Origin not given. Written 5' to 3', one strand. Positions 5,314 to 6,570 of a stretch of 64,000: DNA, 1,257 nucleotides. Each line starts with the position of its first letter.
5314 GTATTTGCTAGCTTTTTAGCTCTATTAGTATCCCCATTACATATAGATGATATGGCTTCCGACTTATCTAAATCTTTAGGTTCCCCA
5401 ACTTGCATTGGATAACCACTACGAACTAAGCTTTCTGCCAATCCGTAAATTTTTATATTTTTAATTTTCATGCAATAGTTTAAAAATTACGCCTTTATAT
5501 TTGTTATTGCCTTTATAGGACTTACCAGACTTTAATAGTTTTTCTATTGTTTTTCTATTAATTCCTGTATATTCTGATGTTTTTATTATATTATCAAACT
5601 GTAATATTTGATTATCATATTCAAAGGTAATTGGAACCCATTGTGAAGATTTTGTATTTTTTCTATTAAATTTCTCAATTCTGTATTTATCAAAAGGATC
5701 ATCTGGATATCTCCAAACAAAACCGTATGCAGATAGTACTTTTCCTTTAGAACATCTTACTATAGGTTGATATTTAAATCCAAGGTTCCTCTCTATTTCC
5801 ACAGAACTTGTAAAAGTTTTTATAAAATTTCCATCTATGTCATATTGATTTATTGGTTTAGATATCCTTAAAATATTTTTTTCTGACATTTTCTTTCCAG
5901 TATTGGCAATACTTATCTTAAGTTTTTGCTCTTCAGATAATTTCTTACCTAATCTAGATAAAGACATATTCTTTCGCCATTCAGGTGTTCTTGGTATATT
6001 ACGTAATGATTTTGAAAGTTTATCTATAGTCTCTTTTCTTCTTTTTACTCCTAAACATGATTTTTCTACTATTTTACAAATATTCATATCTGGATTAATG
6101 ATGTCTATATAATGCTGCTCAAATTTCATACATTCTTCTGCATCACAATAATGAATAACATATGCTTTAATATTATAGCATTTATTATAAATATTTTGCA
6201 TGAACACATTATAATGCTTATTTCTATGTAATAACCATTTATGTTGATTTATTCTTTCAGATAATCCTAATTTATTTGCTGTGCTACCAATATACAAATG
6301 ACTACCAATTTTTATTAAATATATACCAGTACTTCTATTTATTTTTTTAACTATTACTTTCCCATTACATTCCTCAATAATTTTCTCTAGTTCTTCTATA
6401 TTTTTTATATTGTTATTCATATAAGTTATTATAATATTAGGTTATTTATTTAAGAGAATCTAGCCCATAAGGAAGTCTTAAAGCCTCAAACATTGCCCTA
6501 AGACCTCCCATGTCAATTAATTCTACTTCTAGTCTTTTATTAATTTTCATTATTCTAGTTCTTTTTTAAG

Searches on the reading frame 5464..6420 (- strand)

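Call 31: search_protein_families(library=pfam, proteins=[window:5464-6420:-], max_evalue=0.01)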
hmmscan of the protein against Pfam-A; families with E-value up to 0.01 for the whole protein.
window:5464-6420:- (319 aa): 2 families
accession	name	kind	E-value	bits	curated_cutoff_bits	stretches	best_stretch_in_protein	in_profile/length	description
PF07453.19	NUMOD1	-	1.1e-09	38.6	22.8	1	188-223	1-36/37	NUMOD1 domain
PF01986.22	DUF123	-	0.0018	19.2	25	1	36-89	3-58/95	Domain of unknown function DUF123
